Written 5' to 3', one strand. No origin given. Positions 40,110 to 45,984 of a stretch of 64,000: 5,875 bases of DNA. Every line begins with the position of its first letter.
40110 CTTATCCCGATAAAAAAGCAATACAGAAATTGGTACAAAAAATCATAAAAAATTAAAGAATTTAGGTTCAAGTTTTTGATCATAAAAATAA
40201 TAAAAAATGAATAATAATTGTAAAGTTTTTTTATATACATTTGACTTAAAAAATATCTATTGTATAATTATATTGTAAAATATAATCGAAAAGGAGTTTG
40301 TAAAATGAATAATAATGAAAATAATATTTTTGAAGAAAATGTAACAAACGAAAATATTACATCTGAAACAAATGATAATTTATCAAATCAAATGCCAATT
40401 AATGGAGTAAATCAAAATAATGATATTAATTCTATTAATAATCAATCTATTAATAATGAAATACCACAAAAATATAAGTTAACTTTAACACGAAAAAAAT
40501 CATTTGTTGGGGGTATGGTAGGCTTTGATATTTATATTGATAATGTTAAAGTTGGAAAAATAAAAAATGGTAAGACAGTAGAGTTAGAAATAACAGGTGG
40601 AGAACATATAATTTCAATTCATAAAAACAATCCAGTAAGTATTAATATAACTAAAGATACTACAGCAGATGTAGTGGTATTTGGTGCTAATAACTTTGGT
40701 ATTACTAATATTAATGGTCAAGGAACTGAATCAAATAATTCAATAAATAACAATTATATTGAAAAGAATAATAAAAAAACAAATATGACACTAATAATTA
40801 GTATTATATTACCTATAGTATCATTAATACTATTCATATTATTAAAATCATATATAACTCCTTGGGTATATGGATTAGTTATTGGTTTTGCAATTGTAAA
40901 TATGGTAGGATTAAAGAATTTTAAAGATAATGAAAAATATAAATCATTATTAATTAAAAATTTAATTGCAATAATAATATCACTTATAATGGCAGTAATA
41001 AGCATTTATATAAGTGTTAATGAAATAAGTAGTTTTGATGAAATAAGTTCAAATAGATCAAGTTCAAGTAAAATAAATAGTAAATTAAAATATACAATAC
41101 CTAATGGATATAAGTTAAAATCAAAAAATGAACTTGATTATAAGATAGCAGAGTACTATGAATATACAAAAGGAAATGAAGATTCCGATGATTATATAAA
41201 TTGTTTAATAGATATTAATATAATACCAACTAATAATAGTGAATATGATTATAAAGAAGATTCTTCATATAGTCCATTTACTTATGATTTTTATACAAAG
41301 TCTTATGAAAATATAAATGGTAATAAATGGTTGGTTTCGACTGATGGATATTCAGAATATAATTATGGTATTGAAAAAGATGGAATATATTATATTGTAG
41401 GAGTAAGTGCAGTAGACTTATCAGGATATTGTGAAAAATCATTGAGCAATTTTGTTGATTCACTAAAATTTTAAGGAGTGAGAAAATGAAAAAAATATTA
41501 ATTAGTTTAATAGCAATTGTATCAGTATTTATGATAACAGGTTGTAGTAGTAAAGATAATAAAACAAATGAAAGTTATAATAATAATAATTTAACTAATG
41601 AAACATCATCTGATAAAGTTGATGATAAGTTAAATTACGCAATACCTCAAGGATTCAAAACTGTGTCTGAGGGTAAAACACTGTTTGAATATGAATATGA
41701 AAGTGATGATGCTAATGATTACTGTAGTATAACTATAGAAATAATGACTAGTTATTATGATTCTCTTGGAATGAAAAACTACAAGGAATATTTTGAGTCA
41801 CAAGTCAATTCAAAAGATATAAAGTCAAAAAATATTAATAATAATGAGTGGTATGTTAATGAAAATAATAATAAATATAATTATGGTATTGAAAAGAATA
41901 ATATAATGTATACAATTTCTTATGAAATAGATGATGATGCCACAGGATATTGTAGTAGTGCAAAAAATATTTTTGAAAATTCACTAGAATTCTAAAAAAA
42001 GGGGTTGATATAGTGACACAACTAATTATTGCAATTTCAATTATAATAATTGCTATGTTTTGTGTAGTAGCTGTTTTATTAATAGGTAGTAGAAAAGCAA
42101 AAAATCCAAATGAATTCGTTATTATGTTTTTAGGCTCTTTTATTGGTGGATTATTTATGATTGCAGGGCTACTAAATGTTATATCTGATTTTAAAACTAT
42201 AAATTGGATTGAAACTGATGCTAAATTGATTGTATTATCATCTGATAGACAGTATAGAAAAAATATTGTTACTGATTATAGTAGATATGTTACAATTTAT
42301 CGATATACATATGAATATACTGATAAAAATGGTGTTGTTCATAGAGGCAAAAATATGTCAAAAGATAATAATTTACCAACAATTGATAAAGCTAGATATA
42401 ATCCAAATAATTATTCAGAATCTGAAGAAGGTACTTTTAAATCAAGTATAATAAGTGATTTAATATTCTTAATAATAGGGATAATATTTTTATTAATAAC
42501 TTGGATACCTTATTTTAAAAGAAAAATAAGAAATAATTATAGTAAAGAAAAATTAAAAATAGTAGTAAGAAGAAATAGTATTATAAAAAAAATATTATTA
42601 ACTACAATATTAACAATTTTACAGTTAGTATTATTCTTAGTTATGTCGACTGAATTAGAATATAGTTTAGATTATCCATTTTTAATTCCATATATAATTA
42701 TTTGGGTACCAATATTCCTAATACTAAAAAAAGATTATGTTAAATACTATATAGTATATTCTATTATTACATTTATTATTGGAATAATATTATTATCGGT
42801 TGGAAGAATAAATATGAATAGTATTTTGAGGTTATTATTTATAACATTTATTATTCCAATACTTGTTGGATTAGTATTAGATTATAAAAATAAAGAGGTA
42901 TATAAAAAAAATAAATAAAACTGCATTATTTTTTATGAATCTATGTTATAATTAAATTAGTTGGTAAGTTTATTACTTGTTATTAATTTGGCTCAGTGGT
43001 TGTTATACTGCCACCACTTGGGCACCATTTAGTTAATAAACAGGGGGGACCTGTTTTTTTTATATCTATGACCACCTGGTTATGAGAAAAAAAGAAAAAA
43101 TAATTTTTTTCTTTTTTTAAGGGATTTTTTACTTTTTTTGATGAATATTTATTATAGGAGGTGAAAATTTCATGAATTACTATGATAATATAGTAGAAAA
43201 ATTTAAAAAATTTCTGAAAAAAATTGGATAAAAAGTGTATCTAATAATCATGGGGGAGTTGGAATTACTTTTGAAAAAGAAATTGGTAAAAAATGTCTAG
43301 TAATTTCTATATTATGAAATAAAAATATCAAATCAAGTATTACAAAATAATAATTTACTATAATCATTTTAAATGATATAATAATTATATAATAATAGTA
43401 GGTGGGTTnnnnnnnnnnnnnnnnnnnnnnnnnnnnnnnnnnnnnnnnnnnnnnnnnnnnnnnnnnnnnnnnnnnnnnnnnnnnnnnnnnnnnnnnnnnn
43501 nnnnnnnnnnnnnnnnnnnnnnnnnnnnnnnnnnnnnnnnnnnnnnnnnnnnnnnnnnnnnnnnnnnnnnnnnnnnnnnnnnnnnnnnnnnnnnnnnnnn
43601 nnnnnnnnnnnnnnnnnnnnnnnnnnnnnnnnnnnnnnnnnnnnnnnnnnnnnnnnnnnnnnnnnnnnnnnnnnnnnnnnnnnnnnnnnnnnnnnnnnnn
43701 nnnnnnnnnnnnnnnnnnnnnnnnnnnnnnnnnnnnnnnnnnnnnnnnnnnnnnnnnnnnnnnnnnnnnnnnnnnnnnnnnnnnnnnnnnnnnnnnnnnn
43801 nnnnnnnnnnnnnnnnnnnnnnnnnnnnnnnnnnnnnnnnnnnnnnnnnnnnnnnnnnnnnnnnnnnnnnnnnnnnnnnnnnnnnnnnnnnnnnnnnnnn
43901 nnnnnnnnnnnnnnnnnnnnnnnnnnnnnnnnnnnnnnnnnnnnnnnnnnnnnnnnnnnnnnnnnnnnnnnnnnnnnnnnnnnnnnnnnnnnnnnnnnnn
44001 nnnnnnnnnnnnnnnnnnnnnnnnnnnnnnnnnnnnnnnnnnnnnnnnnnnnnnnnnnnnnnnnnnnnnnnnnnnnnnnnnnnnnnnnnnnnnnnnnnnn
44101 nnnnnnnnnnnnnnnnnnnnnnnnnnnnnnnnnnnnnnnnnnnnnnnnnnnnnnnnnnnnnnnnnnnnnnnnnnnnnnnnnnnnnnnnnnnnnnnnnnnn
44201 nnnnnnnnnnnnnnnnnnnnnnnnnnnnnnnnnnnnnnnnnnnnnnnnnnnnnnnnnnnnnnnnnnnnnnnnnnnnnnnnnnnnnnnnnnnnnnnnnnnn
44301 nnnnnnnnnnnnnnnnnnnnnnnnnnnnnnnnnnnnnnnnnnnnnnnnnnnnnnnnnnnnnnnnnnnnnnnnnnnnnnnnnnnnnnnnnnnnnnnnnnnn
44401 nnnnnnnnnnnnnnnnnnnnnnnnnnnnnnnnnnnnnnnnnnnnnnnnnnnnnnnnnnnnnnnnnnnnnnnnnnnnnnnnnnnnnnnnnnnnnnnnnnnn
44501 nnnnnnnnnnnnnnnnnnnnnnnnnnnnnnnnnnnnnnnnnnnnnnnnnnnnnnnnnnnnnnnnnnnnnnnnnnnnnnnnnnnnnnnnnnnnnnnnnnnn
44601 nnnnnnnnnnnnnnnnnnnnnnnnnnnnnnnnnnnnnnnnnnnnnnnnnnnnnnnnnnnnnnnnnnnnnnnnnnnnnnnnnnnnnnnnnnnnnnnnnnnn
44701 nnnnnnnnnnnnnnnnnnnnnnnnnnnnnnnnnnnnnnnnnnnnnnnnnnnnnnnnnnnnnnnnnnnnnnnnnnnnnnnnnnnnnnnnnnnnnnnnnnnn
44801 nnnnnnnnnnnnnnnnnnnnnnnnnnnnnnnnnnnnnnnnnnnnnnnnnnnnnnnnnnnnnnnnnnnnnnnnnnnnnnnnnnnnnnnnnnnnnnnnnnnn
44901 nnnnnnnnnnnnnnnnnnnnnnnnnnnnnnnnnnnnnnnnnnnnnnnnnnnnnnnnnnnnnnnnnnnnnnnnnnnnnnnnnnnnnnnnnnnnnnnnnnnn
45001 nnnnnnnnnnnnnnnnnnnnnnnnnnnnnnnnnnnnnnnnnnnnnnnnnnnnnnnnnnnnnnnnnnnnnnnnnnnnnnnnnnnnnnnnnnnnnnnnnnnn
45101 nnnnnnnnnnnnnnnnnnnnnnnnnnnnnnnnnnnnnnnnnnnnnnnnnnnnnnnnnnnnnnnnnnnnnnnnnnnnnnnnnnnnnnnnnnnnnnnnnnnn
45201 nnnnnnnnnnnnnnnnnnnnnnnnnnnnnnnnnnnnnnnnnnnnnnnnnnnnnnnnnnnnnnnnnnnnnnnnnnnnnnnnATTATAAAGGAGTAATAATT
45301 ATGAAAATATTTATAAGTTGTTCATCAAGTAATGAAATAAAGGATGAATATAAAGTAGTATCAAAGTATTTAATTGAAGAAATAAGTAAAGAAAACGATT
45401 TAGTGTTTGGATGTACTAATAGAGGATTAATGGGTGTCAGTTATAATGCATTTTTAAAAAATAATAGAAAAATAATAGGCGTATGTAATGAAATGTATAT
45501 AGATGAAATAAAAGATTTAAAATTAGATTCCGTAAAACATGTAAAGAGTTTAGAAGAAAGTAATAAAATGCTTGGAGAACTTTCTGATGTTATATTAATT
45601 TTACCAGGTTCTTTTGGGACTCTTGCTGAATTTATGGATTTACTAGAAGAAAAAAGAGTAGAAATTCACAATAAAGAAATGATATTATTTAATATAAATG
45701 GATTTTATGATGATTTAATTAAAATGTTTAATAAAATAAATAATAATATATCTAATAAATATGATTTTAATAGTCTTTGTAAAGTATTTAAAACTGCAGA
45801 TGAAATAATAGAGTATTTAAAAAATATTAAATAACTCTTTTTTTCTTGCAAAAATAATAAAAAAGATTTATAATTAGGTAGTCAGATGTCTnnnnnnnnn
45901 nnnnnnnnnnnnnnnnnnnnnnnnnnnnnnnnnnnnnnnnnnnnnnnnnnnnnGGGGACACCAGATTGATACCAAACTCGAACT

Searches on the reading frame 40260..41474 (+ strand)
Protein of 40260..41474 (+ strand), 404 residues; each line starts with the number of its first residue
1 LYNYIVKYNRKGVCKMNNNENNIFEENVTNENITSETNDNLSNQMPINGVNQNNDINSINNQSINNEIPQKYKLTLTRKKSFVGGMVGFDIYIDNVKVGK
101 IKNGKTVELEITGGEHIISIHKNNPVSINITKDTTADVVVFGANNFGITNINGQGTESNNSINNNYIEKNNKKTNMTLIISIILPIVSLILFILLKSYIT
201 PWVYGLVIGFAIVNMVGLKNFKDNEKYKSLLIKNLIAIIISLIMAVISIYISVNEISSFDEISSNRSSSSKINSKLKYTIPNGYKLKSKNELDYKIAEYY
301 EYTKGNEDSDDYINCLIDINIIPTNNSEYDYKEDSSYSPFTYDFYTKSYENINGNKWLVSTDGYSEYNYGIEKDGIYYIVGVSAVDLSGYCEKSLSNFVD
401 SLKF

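Call 13: search_protein_families(library=pfam, proteins=[window:40260-41474:+])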
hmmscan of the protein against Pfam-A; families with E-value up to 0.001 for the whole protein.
window:40260-41474:+ (404 aa): 1 family
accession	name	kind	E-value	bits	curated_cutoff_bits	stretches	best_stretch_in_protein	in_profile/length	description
PF11008.14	DUF2846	-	0.00048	20.6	34.3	0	76-123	9-61/92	Protein of unknown function (DUF2846)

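Call 88: search_protein_families(library=pfam, proteins=[window:40260-41474:+], max_evalue=1)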
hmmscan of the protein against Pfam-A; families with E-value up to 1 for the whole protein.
window:40260-41474:+ (404 aa): 8 families
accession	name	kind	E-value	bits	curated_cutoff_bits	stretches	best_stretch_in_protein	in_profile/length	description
PF11008.14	DUF2846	-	0.00048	20.6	34.3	1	76-123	9-61/92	Protein of unknown function (DUF2846)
PF17402.7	DUF5408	-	0.0095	16.2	25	1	235-265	17-47/63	Family of unknown function (DUF5408)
PF16020.10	Deltameth_res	-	0.026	14.8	27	0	168-193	15-40/52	Deltamethrin resistance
PF00822.25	PMP22_Claudin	-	0.045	14.1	26.7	1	167-194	62-89/161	PMP-22/EMP/MP20/Claudin family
PF18159.6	S_4TM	-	0.062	13.1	26.9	1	175-229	31-84/291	SMODS-associating 4TM effector domain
PF04103.21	CD20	-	0.094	13.2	27.9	1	186-284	15-110/156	CD20-like family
PF13850.11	ERGIC_N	-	0.19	12.3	27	0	232-265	16-49/91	Endoplasmic Reticulum-Golgi Intermediate Compartment (ERGIC)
PF20990.2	DUF2207_C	-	0.49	10.5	33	0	160-218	120-182/247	Predicted membrane protein (DUF2207) C-terminal domain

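Call 89: search_protein_families(library=padloc, proteins=[window:40260-41474:+], max_evalue=0.01)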
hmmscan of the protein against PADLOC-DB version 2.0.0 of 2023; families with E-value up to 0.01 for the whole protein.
window:40260-41474:+ (404 aa): 0 families

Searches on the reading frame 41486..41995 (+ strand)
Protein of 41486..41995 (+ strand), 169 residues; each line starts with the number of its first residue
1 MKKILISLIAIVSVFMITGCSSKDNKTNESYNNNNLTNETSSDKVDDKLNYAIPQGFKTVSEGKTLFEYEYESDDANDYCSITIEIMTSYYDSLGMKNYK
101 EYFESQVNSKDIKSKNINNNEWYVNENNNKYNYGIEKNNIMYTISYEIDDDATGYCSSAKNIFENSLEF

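Call 13: search_protein_families(library=pfam, proteins=[window:41486-41995:+])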
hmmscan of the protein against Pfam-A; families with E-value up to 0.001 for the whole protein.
window:41486-41995:+ (169 aa): 0 families

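Call 88: search_protein_families(library=pfam, proteins=[window:41486-41995:+], max_evalue=1)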
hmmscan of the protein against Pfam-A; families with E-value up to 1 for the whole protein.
window:41486-41995:+ (169 aa): 1 family
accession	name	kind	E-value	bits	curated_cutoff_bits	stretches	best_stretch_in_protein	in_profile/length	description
PF20101.4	DUF6491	-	0.16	12.4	27.5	1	5-60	3-56/138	Family of unknown function (DUF6491)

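Call 89: search_protein_families(library=padloc, proteins=[window:41486-41995:+], max_evalue=0.01)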
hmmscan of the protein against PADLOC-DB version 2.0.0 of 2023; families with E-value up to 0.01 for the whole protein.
window:41486-41995:+ (169 aa): 0 families

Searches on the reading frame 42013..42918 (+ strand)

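Call 13: search_protein_families(library=pfam, proteins=[window:42013-42918:+])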
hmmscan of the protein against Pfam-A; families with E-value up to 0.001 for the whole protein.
window:42013-42918:+ (301 aa): 1 family
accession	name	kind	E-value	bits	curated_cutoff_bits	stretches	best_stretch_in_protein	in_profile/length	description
PF19845.4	DUF6320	-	4.6e-05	23.8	29.9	1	183-288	60-167/186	Family of unknown function (DUF6320)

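Call 88: search_protein_families(library=pfam, proteins=[window:42013-42918:+], max_evalue=1)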
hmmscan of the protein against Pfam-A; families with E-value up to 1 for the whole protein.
window:42013-42918:+ (301 aa): 2 families
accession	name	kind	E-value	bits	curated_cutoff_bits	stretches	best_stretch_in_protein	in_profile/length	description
PF19845.4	DUF6320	-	4.6e-05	23.8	29.9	1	183-288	60-167/186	Family of unknown function (DUF6320)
PF04932.20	Wzy_C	-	0.038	14.2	31.7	0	250-293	18-60/149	O-Antigen ligase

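Call 89: search_protein_families(library=padloc, proteins=[window:42013-42918:+], max_evalue=0.01)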
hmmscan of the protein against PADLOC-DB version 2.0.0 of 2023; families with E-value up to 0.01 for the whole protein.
window:42013-42918:+ (301 aa): 0 families

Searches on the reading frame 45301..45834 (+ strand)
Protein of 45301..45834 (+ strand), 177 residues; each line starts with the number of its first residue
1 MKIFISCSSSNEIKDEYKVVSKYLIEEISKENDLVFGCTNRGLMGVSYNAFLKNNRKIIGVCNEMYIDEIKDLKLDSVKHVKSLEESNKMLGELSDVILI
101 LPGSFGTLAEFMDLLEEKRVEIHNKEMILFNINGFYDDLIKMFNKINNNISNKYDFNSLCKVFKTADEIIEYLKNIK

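Call 104: search_protein_families(library=pfam, proteins=[window:45301-45834:+], max_evalue=0.00001)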
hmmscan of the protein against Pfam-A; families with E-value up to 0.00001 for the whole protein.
window:45301-45834:+ (177 aa): 1 family
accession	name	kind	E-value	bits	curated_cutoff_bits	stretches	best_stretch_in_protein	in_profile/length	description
PF03641.19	Lysine_decarbox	-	6.3e-21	75.4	27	1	44-173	1-131/131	Possible lysine decarboxylase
